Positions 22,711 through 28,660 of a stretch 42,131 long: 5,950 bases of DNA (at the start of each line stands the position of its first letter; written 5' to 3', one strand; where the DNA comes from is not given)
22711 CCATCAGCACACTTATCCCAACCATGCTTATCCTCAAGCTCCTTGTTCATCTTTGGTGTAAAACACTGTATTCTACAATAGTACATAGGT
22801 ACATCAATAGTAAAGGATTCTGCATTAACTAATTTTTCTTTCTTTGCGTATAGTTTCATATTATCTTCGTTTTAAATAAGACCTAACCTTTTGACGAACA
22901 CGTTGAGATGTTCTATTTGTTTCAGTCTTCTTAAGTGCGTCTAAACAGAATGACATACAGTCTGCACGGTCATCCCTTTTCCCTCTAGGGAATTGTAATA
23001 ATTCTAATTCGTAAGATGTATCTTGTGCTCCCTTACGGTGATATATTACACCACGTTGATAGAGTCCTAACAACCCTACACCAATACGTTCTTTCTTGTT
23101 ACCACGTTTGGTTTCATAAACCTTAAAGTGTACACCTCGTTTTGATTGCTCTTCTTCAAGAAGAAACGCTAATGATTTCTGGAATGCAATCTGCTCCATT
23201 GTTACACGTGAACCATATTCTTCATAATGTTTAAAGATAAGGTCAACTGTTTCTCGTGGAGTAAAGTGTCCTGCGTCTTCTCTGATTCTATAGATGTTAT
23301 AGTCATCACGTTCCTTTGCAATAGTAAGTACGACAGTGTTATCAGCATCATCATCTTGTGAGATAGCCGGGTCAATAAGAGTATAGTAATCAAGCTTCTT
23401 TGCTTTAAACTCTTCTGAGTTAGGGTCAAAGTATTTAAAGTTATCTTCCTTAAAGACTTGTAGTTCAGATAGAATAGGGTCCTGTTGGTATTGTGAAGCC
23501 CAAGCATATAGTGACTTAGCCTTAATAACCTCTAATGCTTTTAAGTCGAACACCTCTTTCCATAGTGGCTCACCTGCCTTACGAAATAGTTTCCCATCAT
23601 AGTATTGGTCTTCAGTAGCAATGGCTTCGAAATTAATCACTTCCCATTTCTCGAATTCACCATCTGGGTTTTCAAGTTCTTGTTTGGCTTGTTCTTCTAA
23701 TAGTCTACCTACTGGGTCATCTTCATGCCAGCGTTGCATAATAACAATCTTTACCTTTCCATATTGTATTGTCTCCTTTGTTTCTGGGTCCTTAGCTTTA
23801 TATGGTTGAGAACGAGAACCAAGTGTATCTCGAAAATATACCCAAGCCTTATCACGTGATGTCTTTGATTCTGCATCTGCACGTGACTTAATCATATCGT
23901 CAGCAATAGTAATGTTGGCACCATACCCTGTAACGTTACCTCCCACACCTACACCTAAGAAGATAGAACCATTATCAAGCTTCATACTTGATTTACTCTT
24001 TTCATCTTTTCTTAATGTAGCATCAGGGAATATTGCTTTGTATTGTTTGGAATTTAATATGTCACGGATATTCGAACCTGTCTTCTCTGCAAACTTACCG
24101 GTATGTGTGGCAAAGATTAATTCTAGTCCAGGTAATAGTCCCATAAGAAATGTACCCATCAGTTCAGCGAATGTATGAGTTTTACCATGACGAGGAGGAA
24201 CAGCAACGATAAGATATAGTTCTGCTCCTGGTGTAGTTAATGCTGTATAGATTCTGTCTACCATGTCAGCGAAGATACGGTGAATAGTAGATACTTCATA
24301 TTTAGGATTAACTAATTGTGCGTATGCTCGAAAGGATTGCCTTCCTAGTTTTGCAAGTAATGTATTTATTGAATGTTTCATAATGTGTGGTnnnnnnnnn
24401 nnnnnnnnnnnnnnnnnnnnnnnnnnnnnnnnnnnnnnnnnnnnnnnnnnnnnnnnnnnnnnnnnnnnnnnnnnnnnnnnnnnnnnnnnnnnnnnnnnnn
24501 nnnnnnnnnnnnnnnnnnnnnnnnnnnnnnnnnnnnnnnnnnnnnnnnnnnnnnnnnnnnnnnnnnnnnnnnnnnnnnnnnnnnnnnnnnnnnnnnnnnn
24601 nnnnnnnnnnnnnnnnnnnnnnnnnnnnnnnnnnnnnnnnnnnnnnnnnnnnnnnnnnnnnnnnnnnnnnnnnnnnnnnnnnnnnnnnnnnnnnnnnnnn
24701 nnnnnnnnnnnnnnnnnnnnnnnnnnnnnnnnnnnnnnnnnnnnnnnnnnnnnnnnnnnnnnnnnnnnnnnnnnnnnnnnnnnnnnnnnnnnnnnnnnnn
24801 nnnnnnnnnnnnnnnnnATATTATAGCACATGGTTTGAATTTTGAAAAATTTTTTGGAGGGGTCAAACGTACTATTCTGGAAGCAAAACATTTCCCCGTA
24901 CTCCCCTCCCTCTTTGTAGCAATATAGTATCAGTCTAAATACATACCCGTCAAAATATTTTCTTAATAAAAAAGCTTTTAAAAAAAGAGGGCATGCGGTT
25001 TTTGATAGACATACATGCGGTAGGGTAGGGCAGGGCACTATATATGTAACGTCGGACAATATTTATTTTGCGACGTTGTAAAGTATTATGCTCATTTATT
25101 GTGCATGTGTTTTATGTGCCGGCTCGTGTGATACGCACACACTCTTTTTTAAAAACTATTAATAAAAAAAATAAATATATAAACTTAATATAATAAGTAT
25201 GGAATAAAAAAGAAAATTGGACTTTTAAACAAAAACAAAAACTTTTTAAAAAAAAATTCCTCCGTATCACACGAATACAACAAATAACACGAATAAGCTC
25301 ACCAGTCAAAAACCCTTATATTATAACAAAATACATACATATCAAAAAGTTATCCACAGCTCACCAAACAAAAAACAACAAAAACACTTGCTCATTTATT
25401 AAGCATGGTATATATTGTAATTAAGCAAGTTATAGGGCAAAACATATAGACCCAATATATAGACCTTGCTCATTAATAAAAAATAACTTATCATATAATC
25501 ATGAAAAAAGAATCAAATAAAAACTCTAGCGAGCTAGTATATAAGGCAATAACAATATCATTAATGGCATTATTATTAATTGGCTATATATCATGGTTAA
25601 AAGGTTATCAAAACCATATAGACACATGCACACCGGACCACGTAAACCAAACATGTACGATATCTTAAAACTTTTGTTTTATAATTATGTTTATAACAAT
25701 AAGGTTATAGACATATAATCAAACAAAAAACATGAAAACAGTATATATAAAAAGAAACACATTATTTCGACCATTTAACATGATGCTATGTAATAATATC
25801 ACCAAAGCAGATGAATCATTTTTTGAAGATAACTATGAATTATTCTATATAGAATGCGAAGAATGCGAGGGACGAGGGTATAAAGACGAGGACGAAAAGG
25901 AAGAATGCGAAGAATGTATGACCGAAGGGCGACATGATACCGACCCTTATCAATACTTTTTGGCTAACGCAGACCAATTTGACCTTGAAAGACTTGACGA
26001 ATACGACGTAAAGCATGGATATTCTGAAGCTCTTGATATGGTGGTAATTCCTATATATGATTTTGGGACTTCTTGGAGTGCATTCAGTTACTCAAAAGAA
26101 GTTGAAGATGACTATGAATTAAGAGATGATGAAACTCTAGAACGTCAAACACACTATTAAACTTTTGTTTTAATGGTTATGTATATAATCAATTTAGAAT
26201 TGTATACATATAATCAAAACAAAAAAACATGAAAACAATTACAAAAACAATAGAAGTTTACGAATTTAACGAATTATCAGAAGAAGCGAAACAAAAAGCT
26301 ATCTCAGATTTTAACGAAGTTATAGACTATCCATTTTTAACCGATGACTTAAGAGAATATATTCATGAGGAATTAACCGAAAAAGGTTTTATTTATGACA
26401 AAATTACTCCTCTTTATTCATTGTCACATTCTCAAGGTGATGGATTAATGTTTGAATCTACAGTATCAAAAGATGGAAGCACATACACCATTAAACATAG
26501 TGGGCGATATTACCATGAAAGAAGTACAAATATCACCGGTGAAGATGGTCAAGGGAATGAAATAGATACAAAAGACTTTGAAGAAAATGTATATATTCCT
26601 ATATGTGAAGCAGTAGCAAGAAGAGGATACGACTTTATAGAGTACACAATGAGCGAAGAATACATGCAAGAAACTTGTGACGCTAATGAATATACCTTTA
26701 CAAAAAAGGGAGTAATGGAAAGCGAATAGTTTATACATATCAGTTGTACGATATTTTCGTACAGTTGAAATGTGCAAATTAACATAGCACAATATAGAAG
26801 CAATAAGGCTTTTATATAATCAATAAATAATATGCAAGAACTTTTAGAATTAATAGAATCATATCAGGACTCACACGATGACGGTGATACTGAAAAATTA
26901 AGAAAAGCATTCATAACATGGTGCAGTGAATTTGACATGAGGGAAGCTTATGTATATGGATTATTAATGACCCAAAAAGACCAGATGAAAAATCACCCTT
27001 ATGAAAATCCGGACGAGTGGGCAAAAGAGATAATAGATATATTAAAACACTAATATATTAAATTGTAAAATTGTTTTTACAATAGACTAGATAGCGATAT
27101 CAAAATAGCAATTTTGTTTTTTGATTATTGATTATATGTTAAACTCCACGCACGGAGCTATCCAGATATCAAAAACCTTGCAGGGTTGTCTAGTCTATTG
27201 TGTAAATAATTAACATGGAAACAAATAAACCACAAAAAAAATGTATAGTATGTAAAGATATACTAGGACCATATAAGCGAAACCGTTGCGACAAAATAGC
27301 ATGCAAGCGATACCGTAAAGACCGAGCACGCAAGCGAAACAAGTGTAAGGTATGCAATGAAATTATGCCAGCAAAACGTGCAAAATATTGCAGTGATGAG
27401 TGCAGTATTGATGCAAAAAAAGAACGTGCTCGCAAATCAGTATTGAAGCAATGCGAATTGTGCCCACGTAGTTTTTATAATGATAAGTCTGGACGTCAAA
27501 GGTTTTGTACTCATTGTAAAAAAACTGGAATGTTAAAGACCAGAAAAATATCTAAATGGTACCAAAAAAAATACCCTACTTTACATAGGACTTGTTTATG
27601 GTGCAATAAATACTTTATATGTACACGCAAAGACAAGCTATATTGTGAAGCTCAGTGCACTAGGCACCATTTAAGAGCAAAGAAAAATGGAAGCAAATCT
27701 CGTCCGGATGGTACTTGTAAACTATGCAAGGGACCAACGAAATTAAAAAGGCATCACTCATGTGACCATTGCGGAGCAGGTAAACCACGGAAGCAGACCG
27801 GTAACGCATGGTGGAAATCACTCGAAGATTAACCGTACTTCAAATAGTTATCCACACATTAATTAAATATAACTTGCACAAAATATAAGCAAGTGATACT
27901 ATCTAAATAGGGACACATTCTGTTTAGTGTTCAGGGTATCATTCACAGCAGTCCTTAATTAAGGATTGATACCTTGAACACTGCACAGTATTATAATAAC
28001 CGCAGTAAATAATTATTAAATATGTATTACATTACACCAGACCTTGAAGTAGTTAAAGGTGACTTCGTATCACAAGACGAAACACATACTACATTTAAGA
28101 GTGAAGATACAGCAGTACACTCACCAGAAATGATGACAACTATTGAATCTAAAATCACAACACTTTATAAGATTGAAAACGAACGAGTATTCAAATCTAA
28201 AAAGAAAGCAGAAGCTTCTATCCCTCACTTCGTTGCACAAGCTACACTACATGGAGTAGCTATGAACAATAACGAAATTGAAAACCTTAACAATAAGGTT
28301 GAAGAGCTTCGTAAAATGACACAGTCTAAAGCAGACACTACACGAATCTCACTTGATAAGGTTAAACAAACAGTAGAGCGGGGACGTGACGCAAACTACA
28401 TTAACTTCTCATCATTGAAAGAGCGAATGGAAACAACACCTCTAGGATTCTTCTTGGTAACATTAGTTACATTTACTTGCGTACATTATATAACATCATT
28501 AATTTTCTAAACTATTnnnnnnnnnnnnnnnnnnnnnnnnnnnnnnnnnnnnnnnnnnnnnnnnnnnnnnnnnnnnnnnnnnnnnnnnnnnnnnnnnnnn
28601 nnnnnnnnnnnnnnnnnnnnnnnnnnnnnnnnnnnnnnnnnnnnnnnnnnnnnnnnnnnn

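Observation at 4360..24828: Late genes use a rigid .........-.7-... module, implying leaderless mRNAs and a late arm cut into many terminator-promoter units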

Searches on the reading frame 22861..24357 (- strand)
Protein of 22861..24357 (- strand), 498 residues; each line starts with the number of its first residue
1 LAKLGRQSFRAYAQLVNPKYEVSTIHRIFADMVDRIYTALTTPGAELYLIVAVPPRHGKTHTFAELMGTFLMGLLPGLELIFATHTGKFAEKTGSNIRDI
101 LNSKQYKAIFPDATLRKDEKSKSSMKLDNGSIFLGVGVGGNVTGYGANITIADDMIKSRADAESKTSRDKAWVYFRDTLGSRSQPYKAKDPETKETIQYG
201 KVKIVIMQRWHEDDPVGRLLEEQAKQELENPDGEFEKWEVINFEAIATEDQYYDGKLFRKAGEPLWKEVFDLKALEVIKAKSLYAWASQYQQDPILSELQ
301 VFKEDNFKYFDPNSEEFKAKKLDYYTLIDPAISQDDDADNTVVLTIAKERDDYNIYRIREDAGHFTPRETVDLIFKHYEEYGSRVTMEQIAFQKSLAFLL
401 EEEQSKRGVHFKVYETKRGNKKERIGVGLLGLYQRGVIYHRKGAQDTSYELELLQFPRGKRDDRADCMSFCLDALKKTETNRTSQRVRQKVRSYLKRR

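Call 9: search_protein_families(library=pfam, proteins=[window:22861-24357:-], max_evalue=0.01)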
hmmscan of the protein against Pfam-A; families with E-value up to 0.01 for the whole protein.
window:22861-24357:- (498 aa): 1 family
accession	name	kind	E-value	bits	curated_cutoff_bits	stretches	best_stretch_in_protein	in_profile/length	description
PF03237.21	Terminase_6N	-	0.00061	20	22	1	54-173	5-123/215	Terminase large subunit, T4likevirus-type, N-terminal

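Call 10: find_related_loci(query=window:22861-24357:-, collection=viral_contigs, flank=10000)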
Query window:22861-24357:- (498 aa) in viral_contigs; peptide patterns used: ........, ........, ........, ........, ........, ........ (x = any residue, [..] = any of these).
54 stretches matched a pattern; 52 encode a relative of the query (tblastn E <= 1e-3); 52 distinct loci.
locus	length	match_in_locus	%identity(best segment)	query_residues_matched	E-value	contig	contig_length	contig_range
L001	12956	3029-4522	79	1-497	0e+0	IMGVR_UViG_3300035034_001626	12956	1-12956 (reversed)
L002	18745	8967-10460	80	1-497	0e+0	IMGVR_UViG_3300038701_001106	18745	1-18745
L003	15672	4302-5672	28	3-488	2e-45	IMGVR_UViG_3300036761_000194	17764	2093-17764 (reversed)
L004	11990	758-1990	28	44-470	5e-45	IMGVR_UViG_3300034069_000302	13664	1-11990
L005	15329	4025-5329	28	12-478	1e-44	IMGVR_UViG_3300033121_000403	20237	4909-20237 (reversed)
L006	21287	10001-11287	28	26-488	3e-44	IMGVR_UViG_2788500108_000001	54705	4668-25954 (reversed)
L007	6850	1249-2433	30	49-469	2e-43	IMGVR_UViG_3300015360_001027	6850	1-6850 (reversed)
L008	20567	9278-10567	26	20-470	2e-43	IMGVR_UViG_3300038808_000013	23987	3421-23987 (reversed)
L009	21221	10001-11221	27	48-470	3e-43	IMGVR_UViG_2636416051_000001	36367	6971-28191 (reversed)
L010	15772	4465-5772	28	3-469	3e-43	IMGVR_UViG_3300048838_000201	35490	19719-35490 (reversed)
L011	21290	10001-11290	26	20-470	4e-43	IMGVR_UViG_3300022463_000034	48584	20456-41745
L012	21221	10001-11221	29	48-470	6e-43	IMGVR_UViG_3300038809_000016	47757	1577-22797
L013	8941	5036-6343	28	3-469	3e-43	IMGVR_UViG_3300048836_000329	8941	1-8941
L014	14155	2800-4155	29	12-478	3e-42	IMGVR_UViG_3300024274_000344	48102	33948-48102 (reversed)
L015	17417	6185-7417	27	44-470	8e-41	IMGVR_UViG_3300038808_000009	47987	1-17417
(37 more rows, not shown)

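Call 11: search_dna_similar(query=window:22861-24357:-, collection=phages, mode=protein, max_rows=25)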
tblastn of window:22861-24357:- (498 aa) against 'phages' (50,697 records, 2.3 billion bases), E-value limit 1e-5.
Records with a match: 1015; places in all: 1016; records where one place covers at least 80% of the query: 256.
Best place of each record, by identity: <60% 1015.
By first word of the organism name: Gordonia 141; Mycobacterium 103; Microbacterium 81; Acinetobacter 47; Escherichia 47; Bacteriophage 44; Brucella 41; Klebsiella 40; Helicobacter 38; Pseudomonas 27; and 87 more.
By host as written in the record: Gordonia terrae 3612 122; - 68; Mycobacterium smegmatis mc2 155 61; Helicobacter pylori 29; Microbacterium paraoxydans NWU1 27; Microbacterium foliorum NRRL B-24224 27; Escherichia coli 26; Klebsiella pneumoniae 23; and 285 more.
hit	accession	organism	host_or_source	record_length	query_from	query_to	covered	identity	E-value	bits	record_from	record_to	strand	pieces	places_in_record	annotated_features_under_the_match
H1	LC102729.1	Pseudomonas phage phiR18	-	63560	4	470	94%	30.2%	1e-40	162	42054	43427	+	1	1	Phage terminase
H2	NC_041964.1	Pseudomonas phage phiR18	-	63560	4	470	94%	30.2%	1e-40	162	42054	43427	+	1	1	terminase large subunit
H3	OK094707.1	Pseudomonas phage YMC17/07/R4900a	Pseudomonas aeruginosa YMC17/07/R4900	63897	4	470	94%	30.1%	6e-41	163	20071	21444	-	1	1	putative terminase large subunit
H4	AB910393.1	Pseudomonas phage KPP25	Pseudomonas aeruginosa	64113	4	470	94%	29.9%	1e-40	162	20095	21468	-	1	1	putative terminase, large subunit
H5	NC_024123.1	Pseudomonas phage KPP25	Pseudomonas aeruginosa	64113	4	470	94%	29.9%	1e-40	162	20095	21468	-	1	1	terminase large subunit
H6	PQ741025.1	Pseudomonas phage CRPAP1904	Pseudomonas aeruginosa CRPA190 ...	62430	4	470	94%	29.9%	4e-40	160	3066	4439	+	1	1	terminase large subunit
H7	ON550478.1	Staphylococcus phage Sazerac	Staphylococcus epidermidis LM1680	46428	1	480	96%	29.0%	2e-29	129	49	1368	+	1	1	putative terminase large subunit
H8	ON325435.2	Staphylococcus phage CUB-EPI_14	Staphylococcus epidermidis SE14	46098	1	480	96%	28.8%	7e-29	127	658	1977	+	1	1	terminase large subunit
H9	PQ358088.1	Staphylococcus phage TPWB-09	Staphylococcus sp.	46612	3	482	96%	28.7%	6e-27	121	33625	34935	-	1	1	terminase large subunit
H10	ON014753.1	Pseudanabaena phage Pam1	Pseudanabaena sp.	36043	2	478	96%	28.4%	2e-37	152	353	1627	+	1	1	terminase large subunit | terminase small subunit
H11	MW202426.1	Caudoviricetes sp.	Manatee Spring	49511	2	477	96%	27.5%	5e-36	148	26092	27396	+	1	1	terminase large subunit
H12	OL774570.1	Aeromonas phage phiA008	Aeromonas sp.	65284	3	469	94%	27.6%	1e-30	132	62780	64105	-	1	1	hypothetical protein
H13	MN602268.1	Bacteriophage DSS3_MAL1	-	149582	21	493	95%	26.9%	1e-26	120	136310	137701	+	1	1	terminase-like family protein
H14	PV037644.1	Bacillus phage vB_BcM_CUBc25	Bacillus cereus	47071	3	473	95%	27.0%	2e-22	107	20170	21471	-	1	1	terminase large subunit | hypothetical protein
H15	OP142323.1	Staphylococcus phage Lacachita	Staphylococcus epidermidis 1457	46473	44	480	88%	28.9%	5e-28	124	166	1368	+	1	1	terminase large subunit | terminator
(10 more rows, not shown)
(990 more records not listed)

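Call 16: find_related_loci(query=window:22861-24357:-, collection=genome_contigs, flank=10000)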
Query window:22861-24357:- (498 aa) in genome_contigs; peptide patterns used: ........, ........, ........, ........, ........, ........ (x = any residue, [..] = any of these).
34 stretches matched a pattern; 4 encode a relative of the query (tblastn E <= 1e-3); 4 distinct loci.
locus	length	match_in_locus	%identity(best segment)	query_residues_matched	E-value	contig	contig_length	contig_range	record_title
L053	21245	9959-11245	28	26-488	2e-45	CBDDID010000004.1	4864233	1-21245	MAG: Leptonemataceae bacterium isolate 83018876-9ec8-4c35-8191-1c16ea376a73 genome assembly, contig: contig_4, whole gen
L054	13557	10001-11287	28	26-488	2e-45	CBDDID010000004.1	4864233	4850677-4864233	MAG: Leptonemataceae bacterium isolate 83018876-9ec8-4c35-8191-1c16ea376a73 genome assembly, contig: contig_4, whole gen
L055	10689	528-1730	28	49-469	9e-42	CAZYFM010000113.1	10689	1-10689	MAG TPA_asm: uncultured Flavobacteriaceae bacterium isolate SRP189682_co2_119 genome assembly, contig: NODE_11457_length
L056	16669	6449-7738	26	46-483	1e-39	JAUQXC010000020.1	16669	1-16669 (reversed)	MAG: Thermoflexales bacterium isolate BIN19 contig_6863, whole genome shotgun sequence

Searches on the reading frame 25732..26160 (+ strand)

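Call 49: search_protein_families(library=pfam, proteins=[window:25732-26160:+], max_evalue=0.05)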
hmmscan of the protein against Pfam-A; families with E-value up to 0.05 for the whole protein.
window:25732-26160:+ (142 aa): 2 families
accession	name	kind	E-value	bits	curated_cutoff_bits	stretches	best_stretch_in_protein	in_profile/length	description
PF00684.25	DnaJ_CXXCXGXG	-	0.0012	19.5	32.7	1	42-68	1-27/65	DnaJ central domain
PF07699.19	Ephrin_rec_like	-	0.023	14.9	23.1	1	41-67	10-36/48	Tyrosine-protein kinase ephrin type A/B receptor-like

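Call 50: search_protein_families(library=phrogs, proteins=[window:25732-26160:+], max_evalue=0.01)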
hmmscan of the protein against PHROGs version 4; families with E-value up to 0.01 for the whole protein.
window:25732-26160:+ (142 aa): 0 families

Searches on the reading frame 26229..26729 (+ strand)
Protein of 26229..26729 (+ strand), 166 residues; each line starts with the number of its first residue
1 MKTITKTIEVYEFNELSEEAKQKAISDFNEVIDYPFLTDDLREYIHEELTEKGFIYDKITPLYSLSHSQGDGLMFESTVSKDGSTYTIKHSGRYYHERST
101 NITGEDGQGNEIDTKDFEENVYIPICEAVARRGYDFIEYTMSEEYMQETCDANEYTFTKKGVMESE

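Call 49: search_protein_families(library=pfam, proteins=[window:26229-26729:+], max_evalue=0.05)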
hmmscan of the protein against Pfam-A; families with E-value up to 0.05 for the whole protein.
window:26229-26729:+ (166 aa): 1 family
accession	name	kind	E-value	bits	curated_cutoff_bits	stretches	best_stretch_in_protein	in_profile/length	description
PF18998.6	Flg_new_2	-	0.0068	16.8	23.6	1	125-158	26-57/73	Divergent InlB B-repeat domain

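Call 50: search_protein_families(library=phrogs, proteins=[window:26229-26729:+], max_evalue=0.01)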
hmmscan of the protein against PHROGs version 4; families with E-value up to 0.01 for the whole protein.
window:26229-26729:+ (166 aa): 2 families
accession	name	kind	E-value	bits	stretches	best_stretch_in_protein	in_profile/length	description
phrog_5162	-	unknown function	6.6e-16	59.5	1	4-78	3-78/201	-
phrog_10310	-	unknown function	1.1e-07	32.8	1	1-40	1-41/212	-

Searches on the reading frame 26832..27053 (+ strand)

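Call 49: search_protein_families(library=pfam, proteins=[window:26832-27053:+], max_evalue=0.05)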
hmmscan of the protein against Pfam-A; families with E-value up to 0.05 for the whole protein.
window:26832-27053:+ (73 aa): 1 family
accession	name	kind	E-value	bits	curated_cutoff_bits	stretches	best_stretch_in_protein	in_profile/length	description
PF12893.14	Lumazine_bd_2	-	0.0082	17.3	22.1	1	3-38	5-40/116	Putative lumazine-binding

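Call 50: search_protein_families(library=phrogs, proteins=[window:26832-27053:+], max_evalue=0.01)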
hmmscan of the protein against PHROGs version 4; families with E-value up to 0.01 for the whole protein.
window:26832-27053:+ (73 aa): 0 families

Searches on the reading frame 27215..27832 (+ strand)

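Call 14: search_protein_families(library=pfam, proteins=[window:27215-27832:+], max_evalue=0.01)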
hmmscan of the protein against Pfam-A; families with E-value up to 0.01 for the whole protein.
window:27215-27832:+ (205 aa): 1 family
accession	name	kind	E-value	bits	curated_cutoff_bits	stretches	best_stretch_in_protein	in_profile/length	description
PF07699.19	Ephrin_rec_like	-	0.00032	20.8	23.1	1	77-105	8-35/48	Tyrosine-protein kinase ephrin type A/B receptor-like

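Call 50: search_protein_families(library=phrogs, proteins=[window:27215-27832:+], max_evalue=0.01)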
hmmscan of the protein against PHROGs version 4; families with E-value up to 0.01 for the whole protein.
window:27215-27832:+ (205 aa): 1 family
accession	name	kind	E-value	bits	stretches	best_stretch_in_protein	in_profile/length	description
phrog_1271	-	DNA, RNA and nucleotide metabolism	0.0011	19.5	0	35-184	110-289/361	HNH endonuclease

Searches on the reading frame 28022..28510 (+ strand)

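Call 49: search_protein_families(library=pfam, proteins=[window:28022-28510:+], max_evalue=0.05)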
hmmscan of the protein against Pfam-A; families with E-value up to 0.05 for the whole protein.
window:28022-28510:+ (162 aa): 1 family
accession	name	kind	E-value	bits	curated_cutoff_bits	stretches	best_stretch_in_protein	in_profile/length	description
PF15679.10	DUF4665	-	0.018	16.1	27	1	43-128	9-88/99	Domain of unknown function (DUF4665)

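Call 50: search_protein_families(library=phrogs, proteins=[window:28022-28510:+], max_evalue=0.01)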
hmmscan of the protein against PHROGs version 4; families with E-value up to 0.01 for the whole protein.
window:28022-28510:+ (162 aa): 1 family
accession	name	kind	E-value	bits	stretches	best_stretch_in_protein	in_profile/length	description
phrog_903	-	unknown function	6.2e-05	24.7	1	58-128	6-68/78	-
